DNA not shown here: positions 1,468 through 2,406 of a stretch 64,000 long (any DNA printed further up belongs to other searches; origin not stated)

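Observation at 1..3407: Compact por(beta-gamma-delta)-pduL-ackA operon: a PduL-type phosphotransacylase replaces Pta in an acetyl-CoA to ATP module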

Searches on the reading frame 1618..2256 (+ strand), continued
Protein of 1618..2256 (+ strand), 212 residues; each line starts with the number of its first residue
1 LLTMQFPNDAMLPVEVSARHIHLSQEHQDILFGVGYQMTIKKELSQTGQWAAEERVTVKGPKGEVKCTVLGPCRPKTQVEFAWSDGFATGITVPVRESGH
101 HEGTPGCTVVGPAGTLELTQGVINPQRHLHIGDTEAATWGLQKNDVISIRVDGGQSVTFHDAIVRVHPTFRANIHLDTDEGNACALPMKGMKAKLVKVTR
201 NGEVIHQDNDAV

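Call 52: search_solved_structures(query=L001:5417-6133:+, max_evalue=0.00001, show_alignments=5)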
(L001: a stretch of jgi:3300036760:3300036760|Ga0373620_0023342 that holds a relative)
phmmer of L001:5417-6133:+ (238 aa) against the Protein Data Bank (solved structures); distinct sequences matched with E-value up to 0.00001: 5.
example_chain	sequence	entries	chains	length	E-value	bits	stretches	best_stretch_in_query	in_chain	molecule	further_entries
8ys5_C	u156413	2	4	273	4.3e-33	118.1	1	10-225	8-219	2-oxoglutarate ferredoxin oxidoreductase subunit beta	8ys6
5b46_B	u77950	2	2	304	1.7e-27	99.8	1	14-210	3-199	2-oxoacid--ferredoxin oxidoreductase beta subunit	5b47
6n2n_B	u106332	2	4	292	7.6e-27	97.7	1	16-210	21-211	Pyruvate ferredoxin/flavodoxin oxidoreductase, beta subunit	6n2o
5b48_B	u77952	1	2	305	1.7e-25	93.3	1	20-210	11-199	2-oxoacid--ferredoxin oxidoreductase beta subunit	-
5c4i_C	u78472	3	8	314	2.6e-07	33.7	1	91-226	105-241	Oxalate oxidoreductase subunit beta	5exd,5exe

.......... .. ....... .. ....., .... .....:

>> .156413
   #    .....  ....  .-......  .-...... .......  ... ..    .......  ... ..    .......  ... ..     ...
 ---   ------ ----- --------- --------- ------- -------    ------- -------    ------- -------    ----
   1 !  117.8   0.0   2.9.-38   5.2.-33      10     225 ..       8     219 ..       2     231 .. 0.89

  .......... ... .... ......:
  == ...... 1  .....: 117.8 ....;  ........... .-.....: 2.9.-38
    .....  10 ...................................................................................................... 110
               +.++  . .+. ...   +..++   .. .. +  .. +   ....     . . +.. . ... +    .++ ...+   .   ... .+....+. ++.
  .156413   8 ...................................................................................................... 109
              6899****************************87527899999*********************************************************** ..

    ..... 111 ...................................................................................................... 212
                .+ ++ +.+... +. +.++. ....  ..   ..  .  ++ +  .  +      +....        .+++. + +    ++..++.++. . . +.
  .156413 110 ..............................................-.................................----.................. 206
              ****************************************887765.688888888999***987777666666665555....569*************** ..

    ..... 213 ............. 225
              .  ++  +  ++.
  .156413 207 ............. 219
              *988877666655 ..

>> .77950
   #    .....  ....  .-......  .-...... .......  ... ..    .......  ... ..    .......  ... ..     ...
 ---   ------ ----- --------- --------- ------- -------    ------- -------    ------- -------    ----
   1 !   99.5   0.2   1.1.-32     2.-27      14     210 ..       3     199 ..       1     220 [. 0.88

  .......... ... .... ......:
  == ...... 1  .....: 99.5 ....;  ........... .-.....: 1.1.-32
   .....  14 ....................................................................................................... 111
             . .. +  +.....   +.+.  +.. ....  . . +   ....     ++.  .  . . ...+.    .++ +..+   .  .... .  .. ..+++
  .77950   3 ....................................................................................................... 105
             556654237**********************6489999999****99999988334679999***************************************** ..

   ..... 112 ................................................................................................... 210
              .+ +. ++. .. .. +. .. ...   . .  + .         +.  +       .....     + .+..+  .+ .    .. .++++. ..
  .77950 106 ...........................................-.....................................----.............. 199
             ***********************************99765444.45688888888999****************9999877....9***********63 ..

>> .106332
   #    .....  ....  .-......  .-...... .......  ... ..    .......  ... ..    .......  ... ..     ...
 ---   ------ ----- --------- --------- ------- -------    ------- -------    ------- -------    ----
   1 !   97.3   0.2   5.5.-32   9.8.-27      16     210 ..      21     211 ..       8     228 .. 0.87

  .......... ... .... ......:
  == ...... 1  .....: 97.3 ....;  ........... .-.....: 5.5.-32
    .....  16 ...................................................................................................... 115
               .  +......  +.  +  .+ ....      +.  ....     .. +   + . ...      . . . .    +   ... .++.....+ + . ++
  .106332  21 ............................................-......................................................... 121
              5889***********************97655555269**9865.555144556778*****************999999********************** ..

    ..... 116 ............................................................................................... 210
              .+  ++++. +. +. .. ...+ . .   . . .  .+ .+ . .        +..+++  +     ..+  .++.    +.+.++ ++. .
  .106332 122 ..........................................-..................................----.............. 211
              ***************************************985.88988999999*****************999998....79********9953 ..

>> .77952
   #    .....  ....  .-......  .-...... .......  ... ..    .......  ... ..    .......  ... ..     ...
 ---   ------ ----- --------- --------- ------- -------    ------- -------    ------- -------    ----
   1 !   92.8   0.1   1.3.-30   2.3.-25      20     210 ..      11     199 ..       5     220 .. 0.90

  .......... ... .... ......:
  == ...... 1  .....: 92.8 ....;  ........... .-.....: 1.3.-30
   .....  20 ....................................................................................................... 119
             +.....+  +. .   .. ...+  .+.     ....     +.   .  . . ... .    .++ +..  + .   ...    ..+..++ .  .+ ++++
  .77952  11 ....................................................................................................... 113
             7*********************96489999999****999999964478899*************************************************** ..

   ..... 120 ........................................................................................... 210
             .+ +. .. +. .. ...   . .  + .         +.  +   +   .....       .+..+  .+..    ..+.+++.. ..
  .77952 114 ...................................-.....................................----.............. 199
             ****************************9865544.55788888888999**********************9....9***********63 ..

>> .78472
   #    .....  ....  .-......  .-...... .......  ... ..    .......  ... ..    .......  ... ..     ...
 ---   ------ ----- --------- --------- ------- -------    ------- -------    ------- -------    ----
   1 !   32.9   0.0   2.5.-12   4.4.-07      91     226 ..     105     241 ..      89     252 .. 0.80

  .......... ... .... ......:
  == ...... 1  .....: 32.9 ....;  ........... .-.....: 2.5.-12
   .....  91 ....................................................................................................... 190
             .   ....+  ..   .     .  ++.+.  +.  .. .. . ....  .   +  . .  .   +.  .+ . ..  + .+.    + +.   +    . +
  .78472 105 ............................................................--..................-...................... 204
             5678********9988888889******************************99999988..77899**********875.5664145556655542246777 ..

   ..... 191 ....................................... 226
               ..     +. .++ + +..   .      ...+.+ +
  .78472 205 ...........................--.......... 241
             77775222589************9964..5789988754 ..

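Call 59: find_encoding_contigs(protein=P0013, flank=8000, max_places=2)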
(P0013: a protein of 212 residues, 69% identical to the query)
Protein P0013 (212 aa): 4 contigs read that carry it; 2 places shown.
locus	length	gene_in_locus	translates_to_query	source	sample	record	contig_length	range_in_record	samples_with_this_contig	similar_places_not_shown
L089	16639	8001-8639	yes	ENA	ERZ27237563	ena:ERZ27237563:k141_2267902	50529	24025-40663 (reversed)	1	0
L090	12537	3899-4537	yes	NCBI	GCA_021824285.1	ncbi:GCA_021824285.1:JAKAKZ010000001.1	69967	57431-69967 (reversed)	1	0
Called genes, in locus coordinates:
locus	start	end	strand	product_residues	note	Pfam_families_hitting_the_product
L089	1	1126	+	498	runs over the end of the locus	PF07690:MFS_1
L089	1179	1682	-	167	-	PF00383:dCMP_cyt_deam_1, PF14437:MafB19-deam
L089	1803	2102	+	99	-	PF01741:MscL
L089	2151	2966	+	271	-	-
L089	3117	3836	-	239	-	PF18306:LDcluster4, PF03641:Lysine_decarbox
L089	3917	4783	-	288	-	PF00009:GTP_EFTU (faint), PF03193:RsgA_GTPase (weak), PF00350:Dynamin_N (faint), PF01926:MMR_HSR1, PF02421:FeoB_N, PF04548:AIG1, PF07650:KH_2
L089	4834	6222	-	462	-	PF05958:tRNA_U5-meth_tr, PF05175:MTS (weak), PF06325:PrmA (weak), PF13847:Methyltransf_31, PF13649:Methyltransf_25 (weak)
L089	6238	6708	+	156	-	PF00588:SpoU_methylase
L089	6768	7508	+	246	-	PF00535:Glycos_transf_2, PF10111:Glyco_tranf_2_2 (faint), PF13641:Glyco_tranf_2_3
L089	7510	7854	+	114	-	PF00355:Rieske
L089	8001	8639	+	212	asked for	PF06130:PTAC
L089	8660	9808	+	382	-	PF00871:Acetate_kinase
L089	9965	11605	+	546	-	PF03023:MurJ, PF13440:Polysacc_synt_3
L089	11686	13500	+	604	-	PF00009:GTP_EFTU, PF03144:GTP_EFTU_D2, PF22042:EF-G_D2 (weak), PF14492:EFG_III (weak), PF00679:EFG_C, PF06421:LepA_C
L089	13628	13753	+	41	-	-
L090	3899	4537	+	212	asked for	PF06130:PTAC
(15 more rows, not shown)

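Call 60: find_encoding_contigs(protein=P0004, flank=8000, max_places=2)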
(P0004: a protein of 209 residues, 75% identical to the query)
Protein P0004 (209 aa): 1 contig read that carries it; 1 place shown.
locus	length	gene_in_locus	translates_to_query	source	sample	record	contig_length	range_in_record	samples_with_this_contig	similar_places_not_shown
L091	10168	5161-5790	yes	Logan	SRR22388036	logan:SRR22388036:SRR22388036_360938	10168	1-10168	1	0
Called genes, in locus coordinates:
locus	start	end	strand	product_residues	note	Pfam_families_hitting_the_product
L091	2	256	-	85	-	?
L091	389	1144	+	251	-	PF00535:Glycos_transf_2, PF10111:Glyco_tranf_2_2 (faint), PF13641:Glyco_tranf_2_3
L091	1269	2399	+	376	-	PF01855:POR_N, PF02780:Transketolase_C (weak), PF17147:PFOR_II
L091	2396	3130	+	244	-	PF02775:TPP_enzyme_C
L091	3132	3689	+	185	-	PF01558:POR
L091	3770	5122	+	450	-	PF03448:MgtE_N, PF00571:CBS, PF01769:MgtE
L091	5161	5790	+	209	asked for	PF06130:PTAC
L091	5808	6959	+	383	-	PF00871:Acetate_kinase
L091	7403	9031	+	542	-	PF03023:MurJ, PF01943:Polysacc_synt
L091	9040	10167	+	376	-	?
